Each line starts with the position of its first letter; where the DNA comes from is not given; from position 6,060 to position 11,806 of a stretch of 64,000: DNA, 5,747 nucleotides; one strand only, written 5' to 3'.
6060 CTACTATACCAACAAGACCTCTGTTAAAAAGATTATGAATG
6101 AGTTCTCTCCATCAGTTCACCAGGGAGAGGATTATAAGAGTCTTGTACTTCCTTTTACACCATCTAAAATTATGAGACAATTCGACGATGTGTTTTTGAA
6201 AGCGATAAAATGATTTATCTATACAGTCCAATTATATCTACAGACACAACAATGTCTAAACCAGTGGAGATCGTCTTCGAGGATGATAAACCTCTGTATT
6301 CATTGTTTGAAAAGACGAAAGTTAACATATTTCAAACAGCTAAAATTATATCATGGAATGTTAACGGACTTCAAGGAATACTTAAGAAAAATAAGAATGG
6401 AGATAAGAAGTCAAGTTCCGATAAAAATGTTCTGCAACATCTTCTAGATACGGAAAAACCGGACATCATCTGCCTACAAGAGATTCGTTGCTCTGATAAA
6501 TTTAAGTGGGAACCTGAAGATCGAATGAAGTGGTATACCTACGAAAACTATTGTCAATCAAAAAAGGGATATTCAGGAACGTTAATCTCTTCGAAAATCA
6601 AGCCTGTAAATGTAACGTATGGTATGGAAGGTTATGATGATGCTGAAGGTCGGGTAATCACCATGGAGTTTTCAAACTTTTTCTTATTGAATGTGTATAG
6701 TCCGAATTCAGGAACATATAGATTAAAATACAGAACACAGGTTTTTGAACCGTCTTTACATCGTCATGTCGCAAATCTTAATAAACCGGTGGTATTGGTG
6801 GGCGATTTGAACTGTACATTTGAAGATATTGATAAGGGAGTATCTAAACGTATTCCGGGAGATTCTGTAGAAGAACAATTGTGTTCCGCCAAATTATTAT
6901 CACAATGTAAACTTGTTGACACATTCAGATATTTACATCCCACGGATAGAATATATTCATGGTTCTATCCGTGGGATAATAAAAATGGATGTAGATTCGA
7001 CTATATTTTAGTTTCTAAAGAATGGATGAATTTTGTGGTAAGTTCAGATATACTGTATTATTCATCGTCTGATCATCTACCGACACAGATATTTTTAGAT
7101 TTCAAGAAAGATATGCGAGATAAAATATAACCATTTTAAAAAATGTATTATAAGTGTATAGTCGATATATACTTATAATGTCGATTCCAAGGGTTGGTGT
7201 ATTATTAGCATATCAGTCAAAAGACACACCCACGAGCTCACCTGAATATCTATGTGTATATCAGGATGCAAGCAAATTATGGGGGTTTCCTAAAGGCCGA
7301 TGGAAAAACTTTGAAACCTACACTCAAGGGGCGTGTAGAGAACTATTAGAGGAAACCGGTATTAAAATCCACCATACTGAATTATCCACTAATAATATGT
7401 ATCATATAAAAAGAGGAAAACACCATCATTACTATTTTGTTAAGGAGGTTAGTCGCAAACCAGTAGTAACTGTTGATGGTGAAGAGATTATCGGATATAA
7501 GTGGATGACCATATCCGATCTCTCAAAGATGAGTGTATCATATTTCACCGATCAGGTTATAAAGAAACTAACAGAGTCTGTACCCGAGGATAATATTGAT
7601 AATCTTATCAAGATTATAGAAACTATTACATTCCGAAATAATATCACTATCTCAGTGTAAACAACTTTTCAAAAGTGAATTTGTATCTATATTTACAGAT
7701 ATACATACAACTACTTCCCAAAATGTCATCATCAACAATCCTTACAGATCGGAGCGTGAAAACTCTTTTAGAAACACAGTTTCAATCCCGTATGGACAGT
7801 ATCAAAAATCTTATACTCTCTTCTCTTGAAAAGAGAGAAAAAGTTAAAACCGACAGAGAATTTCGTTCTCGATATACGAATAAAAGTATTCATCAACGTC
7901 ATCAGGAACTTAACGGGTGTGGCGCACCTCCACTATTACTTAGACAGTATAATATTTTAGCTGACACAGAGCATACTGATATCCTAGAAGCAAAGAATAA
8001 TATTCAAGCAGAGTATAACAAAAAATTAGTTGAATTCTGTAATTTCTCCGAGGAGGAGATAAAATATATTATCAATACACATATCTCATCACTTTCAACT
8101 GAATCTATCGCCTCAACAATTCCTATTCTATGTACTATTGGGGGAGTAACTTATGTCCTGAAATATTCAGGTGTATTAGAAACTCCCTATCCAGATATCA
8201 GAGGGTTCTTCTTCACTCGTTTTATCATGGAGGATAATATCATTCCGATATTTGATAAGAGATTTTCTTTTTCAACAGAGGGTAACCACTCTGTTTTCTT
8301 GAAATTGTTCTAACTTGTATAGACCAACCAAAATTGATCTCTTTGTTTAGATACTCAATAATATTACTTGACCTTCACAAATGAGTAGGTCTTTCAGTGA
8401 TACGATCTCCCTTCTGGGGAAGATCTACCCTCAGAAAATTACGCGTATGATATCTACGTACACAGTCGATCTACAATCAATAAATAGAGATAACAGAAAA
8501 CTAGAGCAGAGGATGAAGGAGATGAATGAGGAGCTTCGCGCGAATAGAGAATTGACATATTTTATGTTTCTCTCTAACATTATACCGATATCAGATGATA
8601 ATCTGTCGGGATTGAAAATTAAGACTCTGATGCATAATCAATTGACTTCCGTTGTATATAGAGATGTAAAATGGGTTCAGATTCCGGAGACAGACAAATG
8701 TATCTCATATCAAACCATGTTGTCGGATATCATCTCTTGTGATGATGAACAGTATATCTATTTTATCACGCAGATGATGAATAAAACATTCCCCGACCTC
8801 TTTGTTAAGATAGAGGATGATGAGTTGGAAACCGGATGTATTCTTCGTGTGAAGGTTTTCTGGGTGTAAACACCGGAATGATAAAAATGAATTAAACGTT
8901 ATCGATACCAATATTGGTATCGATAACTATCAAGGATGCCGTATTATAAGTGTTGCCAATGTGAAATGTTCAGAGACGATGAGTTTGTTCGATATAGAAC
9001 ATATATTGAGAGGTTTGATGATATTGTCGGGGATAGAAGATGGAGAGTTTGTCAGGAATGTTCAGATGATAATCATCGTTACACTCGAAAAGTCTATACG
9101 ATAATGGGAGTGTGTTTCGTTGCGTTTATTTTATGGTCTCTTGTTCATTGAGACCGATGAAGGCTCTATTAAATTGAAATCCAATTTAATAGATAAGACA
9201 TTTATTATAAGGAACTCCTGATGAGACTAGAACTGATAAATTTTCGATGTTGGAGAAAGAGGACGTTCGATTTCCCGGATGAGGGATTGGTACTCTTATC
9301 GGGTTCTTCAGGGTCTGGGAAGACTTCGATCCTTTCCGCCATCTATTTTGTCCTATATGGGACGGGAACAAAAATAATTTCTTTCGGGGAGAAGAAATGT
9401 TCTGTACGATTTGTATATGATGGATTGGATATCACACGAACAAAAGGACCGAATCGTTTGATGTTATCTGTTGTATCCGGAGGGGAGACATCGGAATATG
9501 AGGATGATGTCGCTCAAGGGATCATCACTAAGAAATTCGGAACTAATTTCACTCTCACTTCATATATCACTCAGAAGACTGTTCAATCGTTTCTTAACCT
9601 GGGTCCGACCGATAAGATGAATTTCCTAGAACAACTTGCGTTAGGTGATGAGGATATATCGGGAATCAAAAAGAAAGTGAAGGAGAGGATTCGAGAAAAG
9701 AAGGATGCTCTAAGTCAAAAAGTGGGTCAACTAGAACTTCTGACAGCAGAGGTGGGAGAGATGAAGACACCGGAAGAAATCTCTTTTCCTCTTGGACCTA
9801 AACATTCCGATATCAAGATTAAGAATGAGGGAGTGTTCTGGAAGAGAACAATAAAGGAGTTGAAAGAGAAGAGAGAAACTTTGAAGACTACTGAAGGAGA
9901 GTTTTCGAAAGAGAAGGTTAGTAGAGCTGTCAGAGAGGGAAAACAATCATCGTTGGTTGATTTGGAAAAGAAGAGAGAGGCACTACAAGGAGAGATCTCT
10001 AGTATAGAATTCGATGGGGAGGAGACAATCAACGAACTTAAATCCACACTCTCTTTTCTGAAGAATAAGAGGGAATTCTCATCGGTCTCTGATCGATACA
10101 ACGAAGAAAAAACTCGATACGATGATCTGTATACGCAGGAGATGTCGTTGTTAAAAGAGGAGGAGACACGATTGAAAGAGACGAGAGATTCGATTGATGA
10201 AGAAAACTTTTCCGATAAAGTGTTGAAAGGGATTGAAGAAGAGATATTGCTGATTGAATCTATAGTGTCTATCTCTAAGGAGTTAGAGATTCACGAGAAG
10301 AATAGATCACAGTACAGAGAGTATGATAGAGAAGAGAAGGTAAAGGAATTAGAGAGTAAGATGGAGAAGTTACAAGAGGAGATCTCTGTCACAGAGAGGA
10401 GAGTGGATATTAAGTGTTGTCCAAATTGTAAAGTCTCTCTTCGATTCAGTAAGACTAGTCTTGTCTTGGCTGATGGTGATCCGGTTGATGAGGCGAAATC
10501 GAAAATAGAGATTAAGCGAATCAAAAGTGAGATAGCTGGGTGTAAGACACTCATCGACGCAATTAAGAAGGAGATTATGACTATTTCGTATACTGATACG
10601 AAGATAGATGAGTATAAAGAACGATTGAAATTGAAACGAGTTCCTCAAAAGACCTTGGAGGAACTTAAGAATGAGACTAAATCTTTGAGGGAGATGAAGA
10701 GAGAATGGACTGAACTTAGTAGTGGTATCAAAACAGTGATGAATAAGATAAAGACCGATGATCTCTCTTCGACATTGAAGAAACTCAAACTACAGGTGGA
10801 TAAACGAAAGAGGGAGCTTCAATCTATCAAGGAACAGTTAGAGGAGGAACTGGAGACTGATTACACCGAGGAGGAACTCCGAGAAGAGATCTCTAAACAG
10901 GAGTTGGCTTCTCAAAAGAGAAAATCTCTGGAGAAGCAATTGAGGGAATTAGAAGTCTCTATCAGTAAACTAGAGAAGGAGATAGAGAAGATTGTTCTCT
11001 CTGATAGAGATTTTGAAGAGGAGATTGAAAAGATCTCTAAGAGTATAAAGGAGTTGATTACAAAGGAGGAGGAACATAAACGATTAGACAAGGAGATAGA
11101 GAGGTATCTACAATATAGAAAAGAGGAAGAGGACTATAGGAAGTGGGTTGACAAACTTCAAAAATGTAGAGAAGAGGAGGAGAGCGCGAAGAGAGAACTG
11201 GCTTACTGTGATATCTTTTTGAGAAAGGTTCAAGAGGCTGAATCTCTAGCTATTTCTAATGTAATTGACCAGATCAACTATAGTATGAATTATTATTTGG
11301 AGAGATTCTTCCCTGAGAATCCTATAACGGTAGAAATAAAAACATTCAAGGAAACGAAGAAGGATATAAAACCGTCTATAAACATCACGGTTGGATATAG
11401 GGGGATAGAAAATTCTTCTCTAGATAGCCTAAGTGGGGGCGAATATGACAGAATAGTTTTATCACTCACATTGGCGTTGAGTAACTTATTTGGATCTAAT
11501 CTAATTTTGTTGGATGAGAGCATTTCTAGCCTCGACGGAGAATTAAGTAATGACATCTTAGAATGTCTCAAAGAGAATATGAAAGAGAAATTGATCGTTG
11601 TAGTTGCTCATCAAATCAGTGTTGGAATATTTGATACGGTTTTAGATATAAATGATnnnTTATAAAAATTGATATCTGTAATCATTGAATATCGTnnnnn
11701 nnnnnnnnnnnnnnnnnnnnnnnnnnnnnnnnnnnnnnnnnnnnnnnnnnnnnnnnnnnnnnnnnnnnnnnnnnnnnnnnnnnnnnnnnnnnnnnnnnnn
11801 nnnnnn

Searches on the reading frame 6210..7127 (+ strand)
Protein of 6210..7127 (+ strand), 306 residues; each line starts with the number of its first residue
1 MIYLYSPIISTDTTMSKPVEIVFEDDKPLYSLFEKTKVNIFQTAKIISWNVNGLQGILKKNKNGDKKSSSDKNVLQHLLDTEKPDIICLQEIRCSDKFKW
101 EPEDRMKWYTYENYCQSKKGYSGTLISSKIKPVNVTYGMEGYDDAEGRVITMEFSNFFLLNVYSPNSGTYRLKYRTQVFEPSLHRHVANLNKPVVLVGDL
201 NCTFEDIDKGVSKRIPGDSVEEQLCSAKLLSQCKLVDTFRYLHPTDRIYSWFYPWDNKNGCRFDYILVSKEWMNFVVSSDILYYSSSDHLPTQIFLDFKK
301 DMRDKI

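Call 49: search_protein_families(library=pfam, proteins=[window:6210-7127:+], max_evalue=0.001)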
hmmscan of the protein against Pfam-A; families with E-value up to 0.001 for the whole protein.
window:6210-7127:+ (306 aa): 1 family
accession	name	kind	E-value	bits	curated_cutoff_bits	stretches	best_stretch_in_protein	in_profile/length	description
PF03372.29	Exo_endo_phos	-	1e-21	78.1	24.5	1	47-289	1-225/225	Endonuclease/Exonuclease/phosphatase family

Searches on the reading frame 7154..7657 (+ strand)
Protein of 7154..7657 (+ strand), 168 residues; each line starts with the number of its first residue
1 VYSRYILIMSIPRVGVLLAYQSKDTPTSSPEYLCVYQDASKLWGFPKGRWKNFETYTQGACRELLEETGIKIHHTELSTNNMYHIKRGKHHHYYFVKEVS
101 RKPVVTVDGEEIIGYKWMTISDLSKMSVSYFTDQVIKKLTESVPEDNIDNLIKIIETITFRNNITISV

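Call 49: search_protein_families(library=pfam, proteins=[window:7154-7657:+], max_evalue=0.001)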
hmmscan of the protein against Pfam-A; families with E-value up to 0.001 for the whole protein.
window:7154-7657:+ (168 aa): 2 families
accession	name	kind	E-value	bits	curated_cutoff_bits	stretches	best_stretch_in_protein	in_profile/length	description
PF00293.34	NUDIX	-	2.8e-14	53.7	21.1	1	39-126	27-121/134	NUDIX domain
PF14815.12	NUDIX_4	-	0.00029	21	35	1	41-136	25-111/113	NUDIX domain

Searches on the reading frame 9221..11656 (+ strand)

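Call 11: search_protein_families(library=pfam, proteins=[window:9221-11656:+], max_evalue=0.001)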
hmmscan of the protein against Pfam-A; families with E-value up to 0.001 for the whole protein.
window:9221-11656:+ (812 aa): 5 families
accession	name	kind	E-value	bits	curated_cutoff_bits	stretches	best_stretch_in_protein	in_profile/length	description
PF13476.12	AAA_23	-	2.6e-16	61.3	27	1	2-227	1-192/201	AAA domain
PF13555.12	AAA_29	-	1.9e-08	34.4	27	1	2-49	3-50/61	P-loop containing region of AAA domain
PF13175.12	AAA_15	-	1.1e-07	32.3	32.1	1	3-354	6-274/374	AAA ATPase domain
PF02463.25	SMC_N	-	8.6e-05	22.5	40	1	2-46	4-49/220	RecF/RecN/SMC N terminal domain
PF13514.12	AAA_27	-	0.00088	19.4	22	1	2-115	5-128/206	AAA domain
